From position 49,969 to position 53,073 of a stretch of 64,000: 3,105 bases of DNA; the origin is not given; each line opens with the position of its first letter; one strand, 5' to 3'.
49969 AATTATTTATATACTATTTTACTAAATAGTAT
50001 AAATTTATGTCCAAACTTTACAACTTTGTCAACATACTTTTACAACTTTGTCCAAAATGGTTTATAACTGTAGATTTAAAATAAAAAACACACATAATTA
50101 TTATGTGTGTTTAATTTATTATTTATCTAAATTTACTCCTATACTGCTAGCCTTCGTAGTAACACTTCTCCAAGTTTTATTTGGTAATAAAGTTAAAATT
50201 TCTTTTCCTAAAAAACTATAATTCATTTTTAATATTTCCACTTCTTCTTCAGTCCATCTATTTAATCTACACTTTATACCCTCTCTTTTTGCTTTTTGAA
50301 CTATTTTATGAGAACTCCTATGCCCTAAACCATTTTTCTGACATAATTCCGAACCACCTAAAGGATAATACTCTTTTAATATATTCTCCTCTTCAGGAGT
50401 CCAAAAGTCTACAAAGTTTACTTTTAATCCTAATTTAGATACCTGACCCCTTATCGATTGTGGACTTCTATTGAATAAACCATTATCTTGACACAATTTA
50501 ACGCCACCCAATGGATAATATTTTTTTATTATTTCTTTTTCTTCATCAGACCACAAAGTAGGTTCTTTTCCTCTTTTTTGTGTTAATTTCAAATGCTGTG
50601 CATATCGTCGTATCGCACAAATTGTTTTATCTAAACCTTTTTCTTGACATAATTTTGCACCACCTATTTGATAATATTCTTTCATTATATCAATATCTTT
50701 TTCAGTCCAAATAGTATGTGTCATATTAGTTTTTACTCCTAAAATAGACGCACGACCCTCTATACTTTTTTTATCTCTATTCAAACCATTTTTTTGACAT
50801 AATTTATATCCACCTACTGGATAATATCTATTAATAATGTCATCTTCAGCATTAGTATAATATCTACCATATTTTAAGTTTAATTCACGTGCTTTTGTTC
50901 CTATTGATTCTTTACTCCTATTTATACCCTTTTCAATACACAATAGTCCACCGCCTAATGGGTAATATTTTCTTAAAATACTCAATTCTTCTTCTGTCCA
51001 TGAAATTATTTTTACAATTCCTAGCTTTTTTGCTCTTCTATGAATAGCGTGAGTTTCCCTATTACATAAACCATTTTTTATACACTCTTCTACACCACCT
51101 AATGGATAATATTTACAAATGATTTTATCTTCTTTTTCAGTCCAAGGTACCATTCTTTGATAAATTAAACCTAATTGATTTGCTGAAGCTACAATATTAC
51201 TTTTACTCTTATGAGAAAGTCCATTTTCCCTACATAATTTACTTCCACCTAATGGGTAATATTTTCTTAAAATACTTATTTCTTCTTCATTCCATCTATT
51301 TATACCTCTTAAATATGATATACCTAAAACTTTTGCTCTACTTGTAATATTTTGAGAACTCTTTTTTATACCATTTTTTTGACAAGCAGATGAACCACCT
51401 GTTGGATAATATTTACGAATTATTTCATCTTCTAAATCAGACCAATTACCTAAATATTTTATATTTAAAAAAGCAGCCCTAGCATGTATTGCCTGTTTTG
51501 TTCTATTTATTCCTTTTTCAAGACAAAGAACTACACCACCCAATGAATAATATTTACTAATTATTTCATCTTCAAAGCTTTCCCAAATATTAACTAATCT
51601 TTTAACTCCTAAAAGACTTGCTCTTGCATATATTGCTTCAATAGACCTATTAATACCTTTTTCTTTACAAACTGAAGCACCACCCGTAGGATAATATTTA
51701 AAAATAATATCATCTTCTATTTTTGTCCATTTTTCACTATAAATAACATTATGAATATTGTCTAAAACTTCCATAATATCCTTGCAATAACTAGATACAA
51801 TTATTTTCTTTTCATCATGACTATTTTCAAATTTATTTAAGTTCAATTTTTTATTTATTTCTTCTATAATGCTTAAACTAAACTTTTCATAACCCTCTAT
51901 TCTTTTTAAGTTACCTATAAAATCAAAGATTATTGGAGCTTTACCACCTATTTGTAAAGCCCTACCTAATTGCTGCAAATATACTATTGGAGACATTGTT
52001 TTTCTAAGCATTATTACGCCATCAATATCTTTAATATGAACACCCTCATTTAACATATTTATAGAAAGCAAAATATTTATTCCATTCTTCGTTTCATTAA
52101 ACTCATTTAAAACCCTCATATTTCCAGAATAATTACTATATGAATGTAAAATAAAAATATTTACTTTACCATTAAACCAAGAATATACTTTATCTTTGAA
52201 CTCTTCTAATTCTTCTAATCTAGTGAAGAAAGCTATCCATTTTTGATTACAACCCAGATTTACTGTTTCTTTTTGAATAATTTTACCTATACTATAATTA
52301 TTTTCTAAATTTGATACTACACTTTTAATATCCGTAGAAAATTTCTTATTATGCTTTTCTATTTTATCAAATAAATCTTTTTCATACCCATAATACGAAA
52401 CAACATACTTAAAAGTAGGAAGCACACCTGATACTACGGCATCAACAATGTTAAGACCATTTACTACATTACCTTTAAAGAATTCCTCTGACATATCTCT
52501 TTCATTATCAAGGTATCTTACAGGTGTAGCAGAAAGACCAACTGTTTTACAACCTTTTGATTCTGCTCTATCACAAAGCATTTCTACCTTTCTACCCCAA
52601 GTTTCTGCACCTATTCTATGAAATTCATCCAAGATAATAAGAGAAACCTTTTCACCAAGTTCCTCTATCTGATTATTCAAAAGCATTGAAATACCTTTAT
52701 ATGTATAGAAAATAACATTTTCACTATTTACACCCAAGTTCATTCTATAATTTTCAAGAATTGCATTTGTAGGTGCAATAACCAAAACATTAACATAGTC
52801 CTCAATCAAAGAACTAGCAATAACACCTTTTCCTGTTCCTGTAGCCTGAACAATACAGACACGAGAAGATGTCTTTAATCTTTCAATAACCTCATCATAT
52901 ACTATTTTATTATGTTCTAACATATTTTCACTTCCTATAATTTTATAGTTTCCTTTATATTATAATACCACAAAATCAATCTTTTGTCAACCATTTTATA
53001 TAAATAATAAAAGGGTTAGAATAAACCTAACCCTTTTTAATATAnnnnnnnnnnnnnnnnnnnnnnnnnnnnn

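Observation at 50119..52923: Helicase fused to 11 tandem Myb/SANT-like repeats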

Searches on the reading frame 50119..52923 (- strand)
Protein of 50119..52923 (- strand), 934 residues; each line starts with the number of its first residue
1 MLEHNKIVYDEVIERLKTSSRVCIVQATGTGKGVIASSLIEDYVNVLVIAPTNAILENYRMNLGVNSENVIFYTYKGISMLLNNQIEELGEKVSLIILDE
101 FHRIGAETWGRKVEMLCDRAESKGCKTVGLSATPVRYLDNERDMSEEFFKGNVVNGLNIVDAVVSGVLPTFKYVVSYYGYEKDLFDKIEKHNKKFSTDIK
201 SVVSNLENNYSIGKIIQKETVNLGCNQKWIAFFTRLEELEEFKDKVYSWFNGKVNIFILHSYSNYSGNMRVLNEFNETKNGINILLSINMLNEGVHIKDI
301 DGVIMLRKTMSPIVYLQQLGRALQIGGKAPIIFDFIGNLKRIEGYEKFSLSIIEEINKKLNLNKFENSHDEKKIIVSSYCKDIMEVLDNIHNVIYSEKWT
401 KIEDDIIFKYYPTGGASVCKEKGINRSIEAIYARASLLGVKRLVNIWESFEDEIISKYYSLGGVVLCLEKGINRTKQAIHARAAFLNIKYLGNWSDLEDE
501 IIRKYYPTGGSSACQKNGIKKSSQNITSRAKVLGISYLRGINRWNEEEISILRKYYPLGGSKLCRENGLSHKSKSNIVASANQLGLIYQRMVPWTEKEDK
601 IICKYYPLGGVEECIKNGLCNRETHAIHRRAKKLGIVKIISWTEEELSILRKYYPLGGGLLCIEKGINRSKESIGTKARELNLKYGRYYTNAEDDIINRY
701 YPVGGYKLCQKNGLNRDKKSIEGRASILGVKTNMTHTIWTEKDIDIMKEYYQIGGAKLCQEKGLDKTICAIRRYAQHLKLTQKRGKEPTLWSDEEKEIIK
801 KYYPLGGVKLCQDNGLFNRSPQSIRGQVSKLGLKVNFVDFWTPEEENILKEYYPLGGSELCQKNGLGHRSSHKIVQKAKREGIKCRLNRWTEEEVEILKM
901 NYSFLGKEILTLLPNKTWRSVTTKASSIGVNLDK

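Call 3: search_protein_families(library=pfam, proteins=[window:50119-52923:-], max_evalue=1)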
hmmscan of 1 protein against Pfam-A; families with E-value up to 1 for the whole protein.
window:50119-52923:- (934 aa): 10 families
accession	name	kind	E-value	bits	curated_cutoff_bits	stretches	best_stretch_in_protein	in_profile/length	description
PF04851.21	ResIII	-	2e-15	57.5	22.5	2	66-136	98-164/164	Type III restriction enzyme, res subunit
PF00271.37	Helicase_C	-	1.4e-11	45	23.5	1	224-325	13-109/110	Helicase conserved C-terminal domain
PF00249.37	Myb_DNA-binding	-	1.6e-10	41.4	24.4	0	889-917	3-34/46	Myb-like DNA-binding domain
PF00270.35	DEAD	-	1.4e-09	38.3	26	2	68-136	95-162/167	DEAD/DEAH box helicase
PF13921.12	Myb_DNA-bind_6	-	0.00011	22.7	22.9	0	642-654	1-13/60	Myb-like DNA-binding domain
PF22983.1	RM8_Med14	-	0.00011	22.6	27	0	776-803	43-69/74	Mediator of RNA polymerase II transcription subunit 14, RM8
PF13604.12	AAA_30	-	0.0051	17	27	1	12-115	9-111/191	AAA domain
PF12742.12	Gryzun-like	-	0.011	16.2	21.3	0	790-805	29-44/56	Gryzun, putative Golgi trafficking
PF07750.17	GcrA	-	0.012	16.4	26.9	0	641-683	2-45/155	GcrA cell cycle regulator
PF21551.2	CSL4_N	-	0.16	12.1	27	0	402-440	16-52/57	Exosome complex component CSL4, N-terminal domain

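Call 4: search_protein_families(library=phrogs, proteins=[window:50119-52923:-], max_evalue=0.01)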
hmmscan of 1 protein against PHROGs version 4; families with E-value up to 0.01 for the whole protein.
window:50119-52923:- (934 aa): 8 families
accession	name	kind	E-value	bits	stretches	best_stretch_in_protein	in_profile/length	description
phrog_16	-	DNA, RNA and nucleotide metabolism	7.5e-36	124.7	1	17-510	288-711/986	DNA helicase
phrog_323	-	transcription regulation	1.2e-23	85.2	4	764-892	67-202/319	transcriptional regulator, D5-like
phrog_21605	-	unknown function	6.5e-12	46.6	0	638-733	38-132/219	-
phrog_9690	-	DNA, RNA and nucleotide metabolism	1.1e-09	38.8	1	84-351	32-283/306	DNA helicase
phrog_6819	-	DNA, RNA and nucleotide metabolism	1.1e-09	38.3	1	67-133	110-177/645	Holliday junction branch migration helicase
phrog_23301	-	unknown function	3.7e-06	28.2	0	835-856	61-82/119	-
phrog_1891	-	DNA, RNA and nucleotide metabolism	1.1e-05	26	0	841-926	4-88/255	HNH endonuclease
phrog_8326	-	unknown function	0.0022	19.2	0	489-507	35-53/82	-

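Call 7: search_dna_similar(query=window:50119-52923:-, collection=phages, mode=protein, max_rows=30)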
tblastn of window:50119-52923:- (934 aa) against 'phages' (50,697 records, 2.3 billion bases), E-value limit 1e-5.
Records with a match: 93; places in all: 93; records where one place covers at least 80% of the query: 0.
Best place of each record, by identity: <60% 93.
By first word of the organism name: Streptococcus 33; Moraxella 11; Bacteriophage 10; Vibrio 8; Klebsiella 6; Lactobacillus 3; Alteromonas 3; Staphylococcus 2; Listeria 2; Roseobacter 2; and 8 more.
By host as written in the record: Streptococcus thermophilus 26; - 14; Moraxella catarrhalis 11; Vibrio splendidus 4; Klebsiella pneumoniae 4; Streptococcus thermophilus ST64985 2; Staphylococcus aureus 2; Streptococcus salivarius 57.I 2; and 23 more.
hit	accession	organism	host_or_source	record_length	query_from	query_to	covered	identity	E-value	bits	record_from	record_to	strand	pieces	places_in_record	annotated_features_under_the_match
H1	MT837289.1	Bacteriophage sp.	human fecal samples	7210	1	352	38%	29.9%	6e-35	150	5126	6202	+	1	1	record has no annotation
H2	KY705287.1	Streptococcus phage P9854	Streptococcus thermophilus ST64985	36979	1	362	39%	25.0%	1e-5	56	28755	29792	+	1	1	helicase | DNA binding protein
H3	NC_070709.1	Streptococcus phage P9854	Streptococcus thermophilus ST64985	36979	1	362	39%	25.0%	1e-5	56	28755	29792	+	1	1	helicase | DNA binding protein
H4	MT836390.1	Bacteriophage sp.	human fecal samples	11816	21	338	34%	27.5%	7e-12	76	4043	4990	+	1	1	record has no annotation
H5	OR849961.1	Staphylococcus phage SA 1298 Kay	Staphylococcus aureus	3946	15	340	35%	26.4%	5e-10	70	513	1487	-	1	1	record has no annotation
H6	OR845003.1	Staphylococcus phage SA 1306 Kay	Staphylococcus aureus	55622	15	340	35%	26.4%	6e-10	70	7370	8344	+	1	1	record has no annotation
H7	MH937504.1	Streptococcus phage CHPC1091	Streptococcus thermophilus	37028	16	362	37%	24.1%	8e-6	56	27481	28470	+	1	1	hypothetical protein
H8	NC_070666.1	Streptococcus phage CHPC1091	Streptococcus thermophilus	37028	16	362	37%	24.1%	8e-6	56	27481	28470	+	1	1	hypothetical protein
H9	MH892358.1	Streptococcus phage SW9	Streptococcus thermophilus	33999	16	362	37%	24.0%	6e-6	57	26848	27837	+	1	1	helicase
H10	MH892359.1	Streptococcus phage SW10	Streptococcus thermophilus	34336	16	362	37%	24.0%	6e-6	57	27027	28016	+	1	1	helicase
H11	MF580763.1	Streptococcus phage 16B8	Streptococcus thermophilus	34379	16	362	37%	24.0%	6e-6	57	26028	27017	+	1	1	helicase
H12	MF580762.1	Streptococcus phage 9B4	Streptococcus thermophilus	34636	16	362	37%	24.0%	6e-6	57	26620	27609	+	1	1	helicase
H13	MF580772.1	Streptococcus phage R1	Streptococcus thermophilus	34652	16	362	37%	24.0%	6e-6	57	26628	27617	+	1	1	helicase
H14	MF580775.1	Streptococcus phage V2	Streptococcus thermophilus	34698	16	362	37%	24.0%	6e-6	57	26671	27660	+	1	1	helicase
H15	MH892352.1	Streptococcus phage SW1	Streptococcus thermophilus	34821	16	362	37%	24.0%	6e-6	57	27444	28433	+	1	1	helicase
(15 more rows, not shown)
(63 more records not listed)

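Call 10: find_homologous_proteins(query=window:50119-52923:-, max_evalue=0.001)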
Query window:50119-52923:- (934 aa): 1465 proteins with E <= 0.001 among 8000 candidates; the best 120 are listed.
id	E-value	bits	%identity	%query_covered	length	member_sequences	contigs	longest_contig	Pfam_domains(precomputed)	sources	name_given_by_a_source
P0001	0.0e+0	2114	100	100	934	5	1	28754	PF00249.38,PF00270.36,PF00271.38,PF04851.22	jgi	-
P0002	0.0e+0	1211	58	100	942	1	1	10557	PF00249.38,PF00270.36,PF22983.2,PF00271.38,PF04851.22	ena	-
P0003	0.0e+0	1092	53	100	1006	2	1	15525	PF00249.38,PF13921.13,PF00270.36,PF00271.38,PF07750.18,PF04851.22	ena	-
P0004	0.0e+0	1034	64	78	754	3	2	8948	PF00249.38,PF00270.36,PF00271.38,PF07750.18,PF04851.22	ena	-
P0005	0.0e+0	1028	63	78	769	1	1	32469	PF00270.36,PF22983.2,PF00271.38,PF07750.18,PF04851.22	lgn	-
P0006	0.0e+0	1020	57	89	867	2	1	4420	PF00249.38,PF00270.36,PF22983.2,PF00271.38,PF07750.18,PF04851.22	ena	-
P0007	0.0e+0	1018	57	89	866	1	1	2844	PF00249.38,PF00270.36,PF22983.2,PF00271.38,PF07750.18,PF04851.22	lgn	-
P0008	1.9e-278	945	54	78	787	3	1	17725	PF00249.38,PF13921.13,PF00270.36,PF00271.38,PF11626.14,PF04851.22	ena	-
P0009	5.6e-276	936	47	100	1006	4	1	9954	PF00249.38,PF00270.36,PF13604.13,PF22983.2,PF00271.38,PF07750.18,PF04851.22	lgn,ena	-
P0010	1.4e-274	932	46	100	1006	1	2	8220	PF00249.38,PF00270.36,PF22983.2,PF00271.38,PF04851.22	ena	-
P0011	1.0e-273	929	46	100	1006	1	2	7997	PF00249.38,PF00270.36,PF13604.13,PF22983.2,PF00271.38,PF04851.22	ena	-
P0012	1.2e-257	876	63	68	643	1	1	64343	PF00249.38,PF00270.36,PF00271.38,PF04851.22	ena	-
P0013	1.6e-246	839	55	84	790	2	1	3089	PF00249.38,PF13921.13,PF00270.36,PF22983.2,PF00271.38,PF04851.22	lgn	-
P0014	3.5e-245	835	60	73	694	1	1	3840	PF00249.38,PF00270.36,PF22983.2,PF00271.38,PF04851.22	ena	-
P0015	2.6e-234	799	40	90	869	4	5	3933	PF00249.38,PF00270.36,PF22983.2,PF00271.38,PF07750.18,PF04851.22,PF26894.1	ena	-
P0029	1.4e-177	611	46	74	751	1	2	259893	PF00249.38,PF00270.36,PF22983.2,PF00271.38,PF04851.22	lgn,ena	-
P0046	6.3e-139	483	41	68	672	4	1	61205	PF00249.38,PF00270.36,PF18766.8,PF00271.38,PF04851.22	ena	-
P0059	1.3e-108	383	31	99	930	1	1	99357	PF00249.38,PF00270.36,PF00271.38,PF07750.18,PF04851.22,PF11563.15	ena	-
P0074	1.2e-91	326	33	69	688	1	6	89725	PF00249.38,PF00270.36,PF00271.38,PF04851.22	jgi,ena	-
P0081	1.9e-73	266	31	73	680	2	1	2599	PF00249.38,PF00270.36,PF00271.38,PF03457.20,PF04851.22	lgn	-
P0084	5.0e-72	262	35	51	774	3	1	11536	PF00249.38,PF00270.36,PF00271.38,PF04851.22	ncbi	-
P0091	3.6e-69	252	37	47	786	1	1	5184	PF00270.36,PF13936.13,PF00271.38,PF08281.19,PF04851.22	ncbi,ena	-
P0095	1.0e-67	247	41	40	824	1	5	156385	PF00270.36,PF00271.38,PF03457.20,PF04851.22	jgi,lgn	jgi:superfamily II DNA or RNA helicase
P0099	2.0e-66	243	38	42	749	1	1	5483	PF00270.36,PF00271.38,PF03457.20,PF04851.22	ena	-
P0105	3.5e-65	239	40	37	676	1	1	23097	PF00270.36,PF01381.29,PF00271.38,PF03457.20,PF04851.22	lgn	-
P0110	1.3e-64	237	28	99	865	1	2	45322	PF00249.38,PF13921.13,PF00270.36,PF00271.38,PF11626.14,PF04851.22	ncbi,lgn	-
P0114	3.1e-64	236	36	44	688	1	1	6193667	PF00270.36,PF13401.13,PF00271.38,PF03457.20,PF04851.22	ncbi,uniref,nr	ncbi:Helicase associated domain protein [Paenibacillus peoriae]|uniref:Helicase associated domain pr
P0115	5.8e-64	235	40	37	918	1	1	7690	PF00270.36,PF00271.38,PF03457.20,PF04851.22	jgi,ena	-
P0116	6.6e-64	235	39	37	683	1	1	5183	PF13173.13,PF00270.36,PF00271.38,PF03457.20,PF04851.22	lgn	-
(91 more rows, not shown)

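Call 14: search_solved_structures(query=window:50119-52923:-, max_evalue=0.01, show_alignments=1)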
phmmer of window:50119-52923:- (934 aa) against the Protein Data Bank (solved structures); distinct sequences matched with E-value up to 0.01: 4.
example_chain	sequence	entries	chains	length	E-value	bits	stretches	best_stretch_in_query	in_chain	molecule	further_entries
7clg_A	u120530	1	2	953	4.2e-10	41.6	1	87-370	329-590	Putative helicase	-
6p66_A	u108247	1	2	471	1.3e-07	33.4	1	10-115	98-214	DNA repair protein RAD25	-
2fwr_A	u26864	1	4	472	1.3e-07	33.4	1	10-115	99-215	DNA repair protein RAD25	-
2fz4_A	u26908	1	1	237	1.1e-05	27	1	10-115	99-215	DNA repair protein RAD25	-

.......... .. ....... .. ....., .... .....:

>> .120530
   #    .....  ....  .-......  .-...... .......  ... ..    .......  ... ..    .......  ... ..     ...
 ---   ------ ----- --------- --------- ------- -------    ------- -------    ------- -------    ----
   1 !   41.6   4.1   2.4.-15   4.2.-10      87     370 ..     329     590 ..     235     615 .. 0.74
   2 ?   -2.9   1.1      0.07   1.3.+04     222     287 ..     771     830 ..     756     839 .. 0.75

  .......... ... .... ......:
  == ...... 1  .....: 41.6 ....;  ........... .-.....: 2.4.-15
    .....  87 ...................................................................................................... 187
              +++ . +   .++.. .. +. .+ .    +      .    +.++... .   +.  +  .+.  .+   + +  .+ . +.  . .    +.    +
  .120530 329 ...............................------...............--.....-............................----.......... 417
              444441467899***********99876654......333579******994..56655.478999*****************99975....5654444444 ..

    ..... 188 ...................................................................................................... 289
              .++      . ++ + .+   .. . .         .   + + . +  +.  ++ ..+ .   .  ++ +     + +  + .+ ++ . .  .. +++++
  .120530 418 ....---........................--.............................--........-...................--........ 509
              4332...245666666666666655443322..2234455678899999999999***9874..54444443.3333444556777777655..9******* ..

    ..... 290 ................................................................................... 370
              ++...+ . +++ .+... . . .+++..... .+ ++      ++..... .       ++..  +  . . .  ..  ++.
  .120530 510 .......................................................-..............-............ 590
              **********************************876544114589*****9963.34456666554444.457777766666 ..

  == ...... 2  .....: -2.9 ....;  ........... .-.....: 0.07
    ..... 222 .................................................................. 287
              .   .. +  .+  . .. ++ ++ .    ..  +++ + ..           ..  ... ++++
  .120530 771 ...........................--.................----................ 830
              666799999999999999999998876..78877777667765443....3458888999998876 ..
